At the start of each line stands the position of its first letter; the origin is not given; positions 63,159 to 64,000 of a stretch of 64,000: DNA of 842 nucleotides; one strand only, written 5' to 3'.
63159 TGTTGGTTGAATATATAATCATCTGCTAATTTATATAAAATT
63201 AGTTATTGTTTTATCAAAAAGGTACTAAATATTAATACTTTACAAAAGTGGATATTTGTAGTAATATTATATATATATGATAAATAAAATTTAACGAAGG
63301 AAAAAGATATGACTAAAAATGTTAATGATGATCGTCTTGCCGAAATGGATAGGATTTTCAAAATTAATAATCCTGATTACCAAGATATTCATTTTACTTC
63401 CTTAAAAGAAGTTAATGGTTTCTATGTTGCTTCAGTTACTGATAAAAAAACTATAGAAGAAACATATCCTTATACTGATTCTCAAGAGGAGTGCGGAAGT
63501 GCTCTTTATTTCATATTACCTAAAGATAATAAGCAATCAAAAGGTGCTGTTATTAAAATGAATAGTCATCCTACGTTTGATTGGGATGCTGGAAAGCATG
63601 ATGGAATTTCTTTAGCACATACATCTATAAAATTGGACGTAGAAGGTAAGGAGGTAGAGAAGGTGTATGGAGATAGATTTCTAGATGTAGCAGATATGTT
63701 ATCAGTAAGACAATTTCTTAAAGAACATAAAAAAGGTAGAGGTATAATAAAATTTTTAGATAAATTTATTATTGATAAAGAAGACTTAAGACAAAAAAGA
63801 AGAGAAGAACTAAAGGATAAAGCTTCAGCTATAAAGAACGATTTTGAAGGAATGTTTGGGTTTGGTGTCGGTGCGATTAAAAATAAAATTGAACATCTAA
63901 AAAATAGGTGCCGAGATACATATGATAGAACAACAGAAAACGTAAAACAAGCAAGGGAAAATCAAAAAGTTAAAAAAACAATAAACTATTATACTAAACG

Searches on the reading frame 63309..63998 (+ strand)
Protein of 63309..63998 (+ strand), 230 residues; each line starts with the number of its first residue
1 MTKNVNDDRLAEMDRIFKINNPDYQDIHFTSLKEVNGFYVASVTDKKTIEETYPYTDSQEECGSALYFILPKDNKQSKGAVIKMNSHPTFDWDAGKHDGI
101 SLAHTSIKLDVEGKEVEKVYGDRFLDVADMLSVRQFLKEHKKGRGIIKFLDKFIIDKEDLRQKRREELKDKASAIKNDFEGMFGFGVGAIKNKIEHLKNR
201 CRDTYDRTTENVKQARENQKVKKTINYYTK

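Call 28: search_protein_families(library=pfam, proteins=[window:63309-63998:+], max_evalue=1)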
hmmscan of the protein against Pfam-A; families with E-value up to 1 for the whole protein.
window:63309-63998:+ (230 aa): 2 families
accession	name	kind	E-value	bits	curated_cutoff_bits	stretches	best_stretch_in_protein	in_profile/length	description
PF12732.12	YtxH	-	0.034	15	37.5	1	163-213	25-71/71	YtxH-like protein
PF18375.7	CDH1_2_SANT_HL1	-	0.072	14.2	34.4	0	133-177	8-51/91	CDH1/2 SANT-Helical linker 1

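Call 39: search_protein_families(library=phrogs, proteins=[window:63309-63998:+], max_evalue=0.01)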
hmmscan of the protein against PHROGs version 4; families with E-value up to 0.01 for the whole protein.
window:63309-63998:+ (230 aa): 0 families

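Call 53: find_homologous_proteins(query=window:63309-63998:+, max_evalue=1e-10)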
Query window:63309-63998:+ (230 aa): 8 proteins with E <= 1e-10 among 727 candidates.
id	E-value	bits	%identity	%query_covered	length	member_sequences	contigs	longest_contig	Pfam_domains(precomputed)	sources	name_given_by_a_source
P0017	1.9e-147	507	99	100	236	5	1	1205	-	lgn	-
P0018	3.0e-131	454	90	100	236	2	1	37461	-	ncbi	-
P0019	7.6e-92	325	67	100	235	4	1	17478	-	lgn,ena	-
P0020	2.7e-88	314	65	100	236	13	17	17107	-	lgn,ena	-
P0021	5.8e-87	309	67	100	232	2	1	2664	-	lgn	-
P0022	3.0e-82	294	65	97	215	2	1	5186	-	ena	-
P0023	2.3e-79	284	67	100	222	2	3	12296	-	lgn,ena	-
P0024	2.9e-32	130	36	100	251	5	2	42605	-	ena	-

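Call 54: list_cluster_members(proteins=[P0017])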
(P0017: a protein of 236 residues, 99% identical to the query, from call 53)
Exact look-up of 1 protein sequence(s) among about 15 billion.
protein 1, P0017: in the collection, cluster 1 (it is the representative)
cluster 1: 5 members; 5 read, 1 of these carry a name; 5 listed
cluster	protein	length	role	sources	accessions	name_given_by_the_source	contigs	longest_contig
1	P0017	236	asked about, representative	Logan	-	-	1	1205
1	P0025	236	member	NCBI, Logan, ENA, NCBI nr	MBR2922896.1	MAG: hypothetical protein IKC10_06230 [Alphaproteobacteria bacterium] | hypothetical protein [Alphaproteobacteria bacterium]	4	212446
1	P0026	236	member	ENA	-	-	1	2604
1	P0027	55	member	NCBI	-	-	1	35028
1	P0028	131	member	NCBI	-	-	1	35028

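Call 55: find_encoding_contigs(protein=P0025, flank=10000, max_places=6)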
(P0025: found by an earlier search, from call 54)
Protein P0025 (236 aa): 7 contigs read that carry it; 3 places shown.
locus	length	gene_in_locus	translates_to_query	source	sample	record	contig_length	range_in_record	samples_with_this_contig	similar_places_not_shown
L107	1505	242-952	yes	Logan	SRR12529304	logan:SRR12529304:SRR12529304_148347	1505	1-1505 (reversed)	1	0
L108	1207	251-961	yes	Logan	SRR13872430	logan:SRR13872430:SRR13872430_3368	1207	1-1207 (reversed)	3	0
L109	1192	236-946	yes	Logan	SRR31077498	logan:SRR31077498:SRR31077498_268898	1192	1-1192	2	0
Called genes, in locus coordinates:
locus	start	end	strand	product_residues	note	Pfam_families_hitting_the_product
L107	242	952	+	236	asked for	-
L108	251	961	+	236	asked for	-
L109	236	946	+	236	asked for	-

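Call 56: find_encoding_contigs(protein=P0018, flank=10000, max_places=4)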
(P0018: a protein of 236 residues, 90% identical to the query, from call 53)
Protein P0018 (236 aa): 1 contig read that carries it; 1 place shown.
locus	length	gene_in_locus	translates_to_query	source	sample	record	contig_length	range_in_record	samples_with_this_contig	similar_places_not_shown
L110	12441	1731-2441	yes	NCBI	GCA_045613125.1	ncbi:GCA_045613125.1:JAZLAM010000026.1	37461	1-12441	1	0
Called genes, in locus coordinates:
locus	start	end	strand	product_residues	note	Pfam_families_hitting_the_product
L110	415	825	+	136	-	-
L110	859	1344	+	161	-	PF20331:DUF6626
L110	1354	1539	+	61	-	-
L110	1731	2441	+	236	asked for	-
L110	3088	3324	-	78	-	-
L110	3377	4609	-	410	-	-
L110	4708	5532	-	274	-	PF05045:RgpF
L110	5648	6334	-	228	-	PF00072:Response_reg, PF00486:Trans_reg_C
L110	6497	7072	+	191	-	PF00081:Sod_Fe_N, PF02777:Sod_Fe_C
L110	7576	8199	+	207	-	PF00302:CAT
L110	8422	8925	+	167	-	-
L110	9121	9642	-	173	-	-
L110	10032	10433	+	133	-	-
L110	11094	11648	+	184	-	PF12464:Mac, PF00132:Hexapep, PF14602:Hexapep_2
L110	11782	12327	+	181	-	PF00583:Acetyltransf_1, PF13302:Acetyltransf_3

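Call 71: find_encoding_contigs(protein=P0028, flank=10000, max_places=4)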
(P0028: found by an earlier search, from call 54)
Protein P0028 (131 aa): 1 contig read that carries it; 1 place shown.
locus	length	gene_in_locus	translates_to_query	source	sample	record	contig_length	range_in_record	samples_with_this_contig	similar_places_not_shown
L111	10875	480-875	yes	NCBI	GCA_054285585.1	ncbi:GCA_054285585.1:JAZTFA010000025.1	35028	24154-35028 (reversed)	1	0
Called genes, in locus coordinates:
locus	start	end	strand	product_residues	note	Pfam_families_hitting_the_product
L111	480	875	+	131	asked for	-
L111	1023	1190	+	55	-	-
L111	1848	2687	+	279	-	-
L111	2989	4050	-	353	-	PF01636:APH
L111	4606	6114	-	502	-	-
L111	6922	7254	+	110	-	PF12844:HTH_19, PF01381:HTH_3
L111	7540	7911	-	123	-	-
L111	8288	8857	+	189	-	PF04011:LemA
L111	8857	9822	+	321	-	PF11335:DUF3137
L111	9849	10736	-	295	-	PF02016:Peptidase_S66, PF17676:Peptidase_S66C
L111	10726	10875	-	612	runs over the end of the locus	-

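Call 79: search_protein_families(library=pfam, proteins=[L111:7540-7911:-, L111:4606-6114:-, L111:1848-2687:+], max_evalue=1)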
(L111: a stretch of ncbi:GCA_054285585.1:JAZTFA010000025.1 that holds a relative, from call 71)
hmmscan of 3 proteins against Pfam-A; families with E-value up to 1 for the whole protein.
L111:7540-7911:- (123 aa): 0 families

L111:4606-6114:- (502 aa): 1 family
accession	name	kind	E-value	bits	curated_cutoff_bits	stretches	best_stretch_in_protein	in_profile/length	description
PF02016.21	Peptidase_S66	-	0.0026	18.3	25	1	75-162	42-118/121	LD-carboxypeptidase N-terminal domain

L111:1848-2687:+ (279 aa): 1 family
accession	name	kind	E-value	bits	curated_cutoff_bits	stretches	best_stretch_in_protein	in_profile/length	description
PF02442.22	L1R_F9L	-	0.083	13.3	27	1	132-234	49-149/200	Lipid membrane protein of large eukaryotic DNA viruses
